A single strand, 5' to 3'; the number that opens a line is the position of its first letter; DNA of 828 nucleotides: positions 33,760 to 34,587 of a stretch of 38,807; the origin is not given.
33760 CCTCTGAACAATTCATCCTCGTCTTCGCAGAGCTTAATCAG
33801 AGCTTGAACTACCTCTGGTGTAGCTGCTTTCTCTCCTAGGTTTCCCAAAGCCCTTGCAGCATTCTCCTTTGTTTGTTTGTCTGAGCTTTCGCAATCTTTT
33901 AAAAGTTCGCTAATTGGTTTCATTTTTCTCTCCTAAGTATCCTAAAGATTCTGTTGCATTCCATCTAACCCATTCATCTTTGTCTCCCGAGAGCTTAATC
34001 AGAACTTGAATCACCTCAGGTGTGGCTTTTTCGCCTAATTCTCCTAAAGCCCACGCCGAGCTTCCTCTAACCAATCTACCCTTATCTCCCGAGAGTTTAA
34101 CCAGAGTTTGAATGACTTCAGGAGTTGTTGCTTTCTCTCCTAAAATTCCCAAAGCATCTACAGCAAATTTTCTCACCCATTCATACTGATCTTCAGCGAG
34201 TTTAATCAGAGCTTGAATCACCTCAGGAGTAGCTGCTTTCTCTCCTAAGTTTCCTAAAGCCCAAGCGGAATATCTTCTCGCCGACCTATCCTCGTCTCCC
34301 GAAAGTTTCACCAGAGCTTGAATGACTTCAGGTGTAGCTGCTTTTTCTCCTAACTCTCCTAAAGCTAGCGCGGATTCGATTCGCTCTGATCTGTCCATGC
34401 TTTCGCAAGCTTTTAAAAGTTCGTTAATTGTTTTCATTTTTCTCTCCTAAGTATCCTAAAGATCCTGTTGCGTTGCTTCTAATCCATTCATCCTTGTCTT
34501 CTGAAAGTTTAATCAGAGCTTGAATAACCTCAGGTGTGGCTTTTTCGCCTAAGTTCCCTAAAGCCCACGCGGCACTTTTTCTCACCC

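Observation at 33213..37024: A 3.8-kb head-to-tail array of six PBS-lyase/HEAT-like repeat genes (~35 units) takes up about 10% of the phage genome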

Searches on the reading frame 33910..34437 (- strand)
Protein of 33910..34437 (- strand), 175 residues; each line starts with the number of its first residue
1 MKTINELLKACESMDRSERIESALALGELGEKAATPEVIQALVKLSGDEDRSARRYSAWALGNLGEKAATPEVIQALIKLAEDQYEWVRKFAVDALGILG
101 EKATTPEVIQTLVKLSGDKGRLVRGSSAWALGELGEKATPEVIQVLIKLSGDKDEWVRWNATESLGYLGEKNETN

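Call 6: search_protein_families(library=pfam, proteins=[window:33910-34437:-], max_evalue=0.01)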
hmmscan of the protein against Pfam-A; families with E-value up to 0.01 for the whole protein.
window:33910-34437:- (175 aa): 11 families
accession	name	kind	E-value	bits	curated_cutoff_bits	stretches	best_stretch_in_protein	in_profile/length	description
PF13646.12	HEAT_2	-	1.2e-31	109.3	27.7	3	45-132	8-88/88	HEAT repeats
PF03130.22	HEAT_PBS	-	3.7e-23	79.8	20.9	2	54-83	2-27/27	PBS lyase HEAT-like repeat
PF02985.28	HEAT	-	2.1e-18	65.1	23.5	1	143-170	2-29/31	HEAT repeat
PF13513.12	HEAT_EZ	-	3.4e-17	63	27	2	87-134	2-55/55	HEAT-like repeat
PF08713.17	DNA_alkylation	-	4.3e-08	33.5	21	1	51-163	101-211/213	DNA alkylation repair enzyme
PF00514.29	Arm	-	6.2e-07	29.7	20.6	1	38-64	13-39/41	Armadillo/beta-catenin-like repeat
PF12755.13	Vac14_Fab1_bd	-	1.8e-06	28.9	22.1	0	127-165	13-51/97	Vacuolar 14 Fab1-binding region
PF24140.1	TPR_TNPO3_IPO13_3rd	-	7.9e-06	26.5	27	0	105-138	4-37/89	Transportin-3/Importin-13 third TPR domain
PF12170.13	DNA_pol3_tau_5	-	0.00062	20.4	28.8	0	137-159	5-27/142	DNA polymerase III tau subunit V interacting with alpha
PF12348.14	CLASP_N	-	0.0032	17.5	27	0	108-162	95-151/227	CLASP N terminal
PF21547.3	TTI1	-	0.0079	16.5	27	0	24-48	52-76/90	TELO2-interacting protein 1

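Call 14: find_related_loci(query=window:33910-34437:-, collection=viral_contigs, flank=10000)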
Query window:33910-34437:- (175 aa) in viral_contigs; peptide patterns used: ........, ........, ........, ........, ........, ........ (x = any residue, [..] = any of these).
30 stretches matched a pattern, but none encodes a relative of the query by tblastn (E <= 1e-3).

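Call 15: find_encoding_contigs(protein=window:33910-34437:-, flank=10000, max_places=10)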
Protein window:33910-34437:- (175 aa): no gene with exactly this product is on record in the collection.

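Call 17: find_homologous_proteins(query=window:33910-34437:-, max_evalue=0.00001)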
Query window:33910-34437:- (175 aa): 26 proteins with E <= 0.00001 among 525 candidates.
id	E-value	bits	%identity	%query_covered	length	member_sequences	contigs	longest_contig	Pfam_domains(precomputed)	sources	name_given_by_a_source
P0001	1.0e-16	79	35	99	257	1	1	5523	PF12717.14,PF00514.30,PF02985.29,PF03130.23,PF13513.13,PF13646.13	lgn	-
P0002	6.6e-16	77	33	88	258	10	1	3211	PF12717.14,PF00514.30,PF02985.29,PF03130.23,PF13513.13,PF13646.13,PF23227.2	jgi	jgi:HEAT repeat protein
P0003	3.0e-15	75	32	88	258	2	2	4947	PF12717.14,PF00514.30,PF02985.29,PF03130.23,PF13513.13,PF13646.13,PF23227.2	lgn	-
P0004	4.7e-15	74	33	97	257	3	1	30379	PF12717.14,PF00514.30,PF02985.29,PF03130.23,PF13513.13,PF13646.13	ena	-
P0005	7.1e-15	73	38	88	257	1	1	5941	PF12717.14,PF00514.30,PF25786.1,PF02985.29,PF03130.23,PF13513.13,PF13646.13,PF23227.2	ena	-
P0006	1.3e-14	72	34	97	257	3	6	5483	PF12717.14,PF00514.30,PF02985.29,PF03130.23,PF13513.13,PF01602.27,PF13646.13,PF23227.2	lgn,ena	-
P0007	2.6e-14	72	32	98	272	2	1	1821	PF21581.4,PF12717.14,PF00514.30,PF24714.2,PF02985.29,PF03130.23,PF27207.1,PF13513.13,PF13646.13,PF23227.2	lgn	-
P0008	6.5e-14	70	32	98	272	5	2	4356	PF21581.4,PF12717.14,PF00514.30,PF24714.2,PF02985.29,PF03130.23,PF27207.1,PF13513.13,PF13646.13,PF23227.2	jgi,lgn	jgi:HEAT repeat protein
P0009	1.2e-13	69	31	97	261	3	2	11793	PF12717.14,PF00514.30,PF02985.29,PF22956.3,PF03130.23,PF12348.15,PF13513.13,PF01602.27,PF13646.13,PF23227.2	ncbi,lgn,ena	ncbi:MAG: hypothetical protein C4293_03670 [Nitrospiraceae bacterium]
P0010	2.2e-13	69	35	97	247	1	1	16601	PF12717.14,PF00514.30,PF02985.29,PF03130.23,PF27207.1,PF13513.13,PF13646.13,PF23227.2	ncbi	ncbi:MAG: HEAT repeat domain-containing protein [Nitrospirales bacterium]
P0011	2.2e-13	68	35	87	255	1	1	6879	PF21581.4,PF12717.14,PF00514.30,PF02985.29,PF03130.23,PF12348.15,PF13513.13,PF01602.27,PF13646.13,PF23227.2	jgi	jgi:HEAT repeat protein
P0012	2.6e-13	68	35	71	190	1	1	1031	PF00514.30,PF02985.29,PF03130.23,PF13513.13,PF13646.13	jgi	jgi:HEAT repeat protein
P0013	1.6e-12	66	33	99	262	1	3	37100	PF12717.14,PF00514.30,PF02985.29,PF03130.23,PF13513.13,PF01602.27,PF13646.13,PF23227.2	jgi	jgi:HEAT repeat protein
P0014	6.8e-12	64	32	87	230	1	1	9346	PF12717.14,PF00514.30,PF02985.29,PF03130.23,PF13513.13,PF13646.13,PF23227.2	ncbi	ncbi:MAG: HEAT repeat domain-containing protein [Nitrospiraceae bacterium]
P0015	8.0e-12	63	30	97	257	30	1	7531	PF12717.14,PF00514.30,PF02985.29,PF03130.23,PF13513.13,PF13646.13,PF23227.2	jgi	jgi:HEAT repeat protein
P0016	2.1e-11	62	33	97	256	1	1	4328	PF12717.14,PF00514.30,PF02985.29,PF03130.23,PF13513.13,PF01602.27,PF13646.13,PF23227.2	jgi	jgi:FOG: HEAT repeat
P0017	3.4e-11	61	33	96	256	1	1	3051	PF12717.14,PF00514.30,PF02985.29,PF03130.23,PF13513.13,PF13646.13,PF23227.2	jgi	jgi:HEAT repeat protein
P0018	5.3e-11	61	35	96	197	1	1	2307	PF12717.14,PF02985.29,PF03130.23,PF13513.13,PF13646.13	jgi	jgi:HEAT repeat protein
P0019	2.5e-10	59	31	95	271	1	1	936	PF21581.4,PF12717.14,PF00514.30,PF02985.29,PF03130.23,PF13513.13,PF01602.27,PF13646.13,PF23227.2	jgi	jgi:HEAT repeat protein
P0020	8.9e-10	57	34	97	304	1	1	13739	PF00514.30,PF02985.29,PF03130.23,PF13513.13,PF13646.13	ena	-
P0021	9.1e-10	57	30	97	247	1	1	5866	PF12717.14,PF00514.30,PF02985.29,PF03130.23,PF13513.13,PF13646.13,PF23227.2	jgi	jgi:HEAT repeat protein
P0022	4.2e-9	55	33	87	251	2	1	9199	PF12717.14,PF00514.30,PF02985.29,PF03130.23,PF13513.13,PF13646.13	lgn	-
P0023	2.9e-7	49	31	86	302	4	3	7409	PF02985.29,PF03130.23,PF13513.13,PF13646.13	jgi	jgi:HEAT repeat protein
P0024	9.4e-7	47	43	50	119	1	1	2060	PF12717.14,PF00514.30,PF02985.29,PF03130.23,PF13513.13,PF01602.27,PF13646.13,PF25767.2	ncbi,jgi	jgi:HEAT repeat protein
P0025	1.4e-6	46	33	97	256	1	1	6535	PF12717.14,PF00514.30,PF24714.2,PF12755.14,PF25786.1,PF02985.29,PF03130.23,PF13513.13,PF13646.13,PF25767.2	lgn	-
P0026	3.3e-6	45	35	80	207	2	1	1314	PF12717.14,PF00514.30,PF02985.29,PF03130.23,PF13513.13,PF13646.13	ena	-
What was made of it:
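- Tried and rejected: The word-indexed protein search with g5 returned only 26 distant 257-aa HEAT proteins and missed the NACHT-HEAT relatives (call 17).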

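Call 53: predict_structure(alignment_id=A1)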
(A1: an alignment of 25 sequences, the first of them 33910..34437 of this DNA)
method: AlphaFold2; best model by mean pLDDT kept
length: 175 residues; sequences in the alignment: 25
mean_pLDDT: 96.5   pTM: 0.91
mean pLDDT of the five models: 96.5, 95.8, 95.8, 95.7, 95.2
residues with pLDDT >= 90: 164; 70-90: 9; 50-70: 2; < 50: 0
segments of 3 or more residues with pLDDT < 50: none
pLDDT, mean of each block of 10 residues (from residue 1): 96 98 98 98 98 99 97 98 98 97 95 98 98 93 98 98 95 71
secondary structure, 60 per line:
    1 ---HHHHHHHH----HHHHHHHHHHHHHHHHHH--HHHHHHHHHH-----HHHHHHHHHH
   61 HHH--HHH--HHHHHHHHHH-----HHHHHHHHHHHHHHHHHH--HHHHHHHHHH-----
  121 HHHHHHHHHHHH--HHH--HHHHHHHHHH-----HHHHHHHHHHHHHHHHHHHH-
elements in order: H4-11 H16-33 H36-45 H51-63 H71-80 H86-103 H106-115 H121-132 H140-149 H155-174
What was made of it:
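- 33910..34437 (-): g5: 175-aa protein with 5 units. Overlaps g4 by 14 nt. AF2 model pLDDT 96.5, pTM 0.91, ten helices (call 53).
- On Pfam HEAT_2 (PF13646) / HEAT_PBS (PF03130) repeat proteins: The AF2 model of g5 has pLDDT 96.5 and ten helices in five hairpins (call 53).
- AF2 pLDDT 96.5 (call 53).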

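Call 57: fold_search(model_id=the predicted structure, library=viral)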
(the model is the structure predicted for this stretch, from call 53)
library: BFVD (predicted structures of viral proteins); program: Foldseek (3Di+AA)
matches with E <= 10: 682; with E <= 0.001: 2
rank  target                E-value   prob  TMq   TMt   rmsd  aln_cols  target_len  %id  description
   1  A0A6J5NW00            5.1e-05  1.00  0.40  0.37   6.4       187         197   22  Leucine rich repeat variant [uncultured Caudovirales phage]
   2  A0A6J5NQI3            3.6e-04  1.00  0.41  0.32  10.4       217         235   18  Leucine rich repeat variant [uncultured Caudovirales phage]
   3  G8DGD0                3.7e-03  1.00  0.66  0.31   4.8       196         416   21  (no name in the UniProt tables at hand)
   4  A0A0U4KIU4            1.6e-02  1.00  0.45  0.40   7.3       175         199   15  (no name in the UniProt tables at hand)
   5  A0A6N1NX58            2.5e-02  1.00  0.46  0.53   3.6       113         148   23  HEAT repeat domain-containing protein [Tupanvirus soda lake]
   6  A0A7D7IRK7            3.0e-02  1.00  0.54  0.24   5.5       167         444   11  (no name in the UniProt tables at hand)
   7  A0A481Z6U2            3.4e-02  1.00  0.60  0.25   5.9       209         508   15  Importin beta binding domain protein [Pithovirus LCPAC302]
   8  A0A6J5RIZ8            5.4e-02  1.00  0.50  0.72   2.9       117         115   21  Uncharacterized protein [uncultured Caudovirales phage]
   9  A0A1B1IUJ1            5.7e-02  0.99  0.44  0.23  17.2       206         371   16  (no name in the UniProt tables at hand)
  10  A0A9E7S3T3            7.9e-02  0.28  0.18  0.08  19.7       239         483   17  (no name in the UniProt tables at hand)
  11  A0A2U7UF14            1.1e-01  0.38  0.23  0.15  12.2       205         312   15  Uncharacterized protein [Pandoravirus macleodensis]
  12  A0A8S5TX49            1.1e-01  0.82  0.26  0.35  12.2       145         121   18  Leucine rich repeat protein [Myoviridae sp. ctFNi10]
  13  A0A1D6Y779            1.2e-01  0.77  0.32  0.21  11.8       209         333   14  (no name in the UniProt tables at hand)
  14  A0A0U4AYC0            1.4e-01  0.98  0.42  0.46   7.2       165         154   14  (no name in the UniProt tables at hand)
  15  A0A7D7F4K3            1.7e-01  1.00  0.43  0.52   3.1       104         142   19  (no name in the UniProt tables at hand)
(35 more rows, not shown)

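Call 60: search_protein_families(library=padloc, proteins=[window:33910-34437:-], max_evalue=0.01)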
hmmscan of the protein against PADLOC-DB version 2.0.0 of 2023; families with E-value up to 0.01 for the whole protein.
window:33910-34437:- (175 aa): 6 families
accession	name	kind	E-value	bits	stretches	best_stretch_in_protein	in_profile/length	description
PDLC02919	HEAT-ARM_XIII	-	1.2e-09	34.1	1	7-168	1518-1664/1972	-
PDLC01150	HEAT_CxxC_PDDEXK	-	2.3e-09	34.9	1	21-104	11-90/288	HEAT_CxxC_PD-DEXK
PDLC02973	WGR_XIII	-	5.9e-08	29.6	1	26-114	121-202/973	-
PDLC03760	RT_UG22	-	3.4e-06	24.4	1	17-161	312-452/476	DRT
PDLC03925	OloA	-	0.0029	14.9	1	7-148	139-266/596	-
PDLC04136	mad4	-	0.0076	15.1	0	18-52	31-64/110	mads_4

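Call 61: search_protein_families(library=ncbifam, proteins=[window:33910-34437:-], max_evalue=0.001)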
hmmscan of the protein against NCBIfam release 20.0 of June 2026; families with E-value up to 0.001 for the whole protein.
window:33910-34437:- (175 aa): 7 families
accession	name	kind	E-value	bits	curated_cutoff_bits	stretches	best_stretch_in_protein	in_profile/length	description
NF058502.1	phyc_lyase_CpcE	equivalog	8e-12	45.2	330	1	3-113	3-114/260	C-phycocyanin alpha-cysteine-84 phycocyanobilin lyase subunit CpcE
NF007244.0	PRK09687.1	equivalog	7.9e-10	38.5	275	0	14-93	139-215/285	putative lyase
NF045915.1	PhycobilmeDegNblB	equivalog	1.2e-09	38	300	2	75-172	101-192/214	phycobilisome degradation protein NblB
NF045662.1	DVU0298_fam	equivalog_domain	3.2e-07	30.1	75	0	50-119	121-188/213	DVU0298 family protein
NF010374.0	PRK13800.1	equivalog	3.7e-07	28.8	1196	1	5-164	746-894/898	fumarate reductase/succinate dehydrogenase flavoprotein subunit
NF058515.1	phyc_lyase_CpcF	equivalog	5.4e-05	22.9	220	0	37-137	60-165/200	C-phycocyanin alpha-cysteine-84 phycocyanobilin lyase subunit CpcF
NF058505.1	phyc_lyase_CpeY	equivalog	0.00013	20.7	600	0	70-139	45-115/419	C-phycoerythrin alpha-cysteine-82 phycoerythrobilin lyase CpeY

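Call 62: fold_search(model_id=the predicted structure, library=pdb)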
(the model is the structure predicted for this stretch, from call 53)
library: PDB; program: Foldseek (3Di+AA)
matches with E <= 10: 1524; with E <= 0.001: 296
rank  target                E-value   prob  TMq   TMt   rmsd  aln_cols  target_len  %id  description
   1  3ltj                  1.6e-08  1.00  0.81  0.75   1.6       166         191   32  Structure of a new family of artificial alpha helicoidal repeat proteins (alpha-Rep) based on thermostable HEAT-like rep (released 2010-10-13)
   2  6gx7_E                2.7e-08  1.00  0.81  0.78   1.5       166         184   30  Tubulin-CopN-alphaRep complex (released 2019-04-24)
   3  4jw2_B                2.9e-08  1.00  0.81  0.75   1.6       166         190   32  Selection of specific protein binders for pre-defined targets from an optimized library of artificial helicoidal repea (released 2013-09-25)
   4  7p0h_A                3.3e-08  1.00  0.81  0.35   1.6       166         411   32  Crystal structure of Helicobacter pylori ComF fused to an artificial alphaREP crystallization helper(named B2) (released 2022-04-06)
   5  6ft5                  4.1e-08  1.00  0.82  0.78   1.5       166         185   31  Structure of A3_A3, an artificial bi-domain protein based on two identical alphaRep A3 domains (released 2018-08-08)
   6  5dcq_C                4.1e-08  1.00  0.69  0.75   3.7       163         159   29  Crystal structure of bacterial adhesin, FNE from Streptococcus equi spp. equi. (released 2016-06-29)
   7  6fsq                  5.0e-08  1.00  0.82  0.40   2.2       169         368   30  Structure of A3_bGFPD, an artificial bi-domain protein based on two different alphaRep domains : A3 and a GFP binding do (released 2018-08-08)
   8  7q1f_T                5.2e-08  1.00  0.80  0.64   1.9       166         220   32  CPAP:TUBULIN:IE5 ALPHAREP COMPLEX (released 2022-04-20)
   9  3ltm_A                7.2e-08  1.00  0.80  0.76   1.8       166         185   32  Structure of a new family of artificial alpha helicoidal repeat proteins (alpha-Rep) based on thermostable HEAT-like r (released 2010-10-13)
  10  9t1m_E                7.2e-08  1.00  0.76  0.85   2.1       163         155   29  Nuclear export protein/Non-structural protein 2 (NEP/NS2) in complex with artificial alpha Rep protein (released 2025-11-12)
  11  7q1e_C                8.3e-08  1.00  0.70  0.78   3.7       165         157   28  CPAP:TUBULIN:IIH5 ALPHAREP COMPLEX (released 2022-04-13)
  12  4xl5_C                9.1e-08  1.00  0.82  0.59   1.6       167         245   30  X-ray structure of bGFP-A / EGFP complex (released 2015-08-19)
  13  3ltm_B                1.0e-07  1.00  0.79  0.77   2.0       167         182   31  Structure of a new family of artificial alpha helicoidal repeat proteins (alpha-Rep) based on thermostable HEAT-like r (released 2010-10-13)
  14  6veh                  1.0e-07  1.00  0.81  0.79   1.7       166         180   29  Computationally designed C3-symmetric homotrimer from HEAT repeat protein (released 2020-08-05)
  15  7q1f_C                1.3e-07  1.00  0.80  0.65   1.9       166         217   32  CPAP:TUBULIN:IE5 ALPHAREP COMPLEX (released 2022-04-20)
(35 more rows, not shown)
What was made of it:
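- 33910..34437 (-): Foldseek TM 0.81, rmsd 1.6 A to alphaRep 3ltj (call 62).
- On Pfam HEAT_2 (PF13646) / HEAT_PBS (PF03130) repeat proteins: Foldseek gives TM 0.81 to HEAT-like alphaRep structures (call 62).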

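Call 74: search_protein_families(library=phrogs, proteins=[window:33910-34437:-], max_evalue=0.01)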
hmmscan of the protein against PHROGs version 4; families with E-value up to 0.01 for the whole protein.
window:33910-34437:- (175 aa): 5 families
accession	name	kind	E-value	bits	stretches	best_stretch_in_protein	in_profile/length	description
phrog_558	-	unknown function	3.1e-06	28.1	0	70-95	19-44/51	-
phrog_35673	-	unknown function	1.1e-05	25.9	0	107-115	7-15/32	-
phrog_36946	-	unknown function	0.00046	21.3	0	53-101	23-70/85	-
phrog_8967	-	unknown function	0.0072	17.4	0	33-58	89-114/138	-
phrog_13910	-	unknown function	0.0086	16.9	0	69-80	18-29/46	-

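Call 91: search_protein_representatives(protein=window:33910-34437:-)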
Query: 175 residues. Proteins with E-value up to 0.001 (for the whole library): 45689; up to 1e-10: 13062; up to 1e-30: 798. The best 150 are listed.
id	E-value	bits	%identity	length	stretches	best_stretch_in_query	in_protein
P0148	6.6e-142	484.8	43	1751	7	14-162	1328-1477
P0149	5.1e-138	472.2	46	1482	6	23-171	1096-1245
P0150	1.7e-137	470.5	45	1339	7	19-174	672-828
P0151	7.6e-135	461.9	40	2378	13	26-172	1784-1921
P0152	4.7e-127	436.5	41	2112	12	7-171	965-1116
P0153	5.4e-126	433.1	49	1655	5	23-164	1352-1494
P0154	6.1e-126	432.9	49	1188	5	24-175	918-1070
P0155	1.3e-117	405.8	38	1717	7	6-171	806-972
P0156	7.6e-110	380.6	39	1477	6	2-174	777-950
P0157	1.8e-108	376.1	38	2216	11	5-171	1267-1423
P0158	6.7e-108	374.2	36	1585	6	4-174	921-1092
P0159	6.8e-107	371.0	35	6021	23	20-143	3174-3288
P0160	1.1e-105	367.0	48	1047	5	22-169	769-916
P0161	3.0e-105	365.6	44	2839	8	19-170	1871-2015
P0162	7.5e-104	361.1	39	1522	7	6-175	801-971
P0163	3.2e-103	359.0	44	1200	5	21-166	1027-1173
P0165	3.6e-99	345.8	49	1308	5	22-160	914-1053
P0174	2.2e-89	314.0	43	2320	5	24-156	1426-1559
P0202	5.5e-73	260.7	40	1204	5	19-175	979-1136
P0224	3.9e-66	238.4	46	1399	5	23-169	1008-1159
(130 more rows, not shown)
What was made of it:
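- Tried and rejected: The exhaustive phmmer search was needed (call 91).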
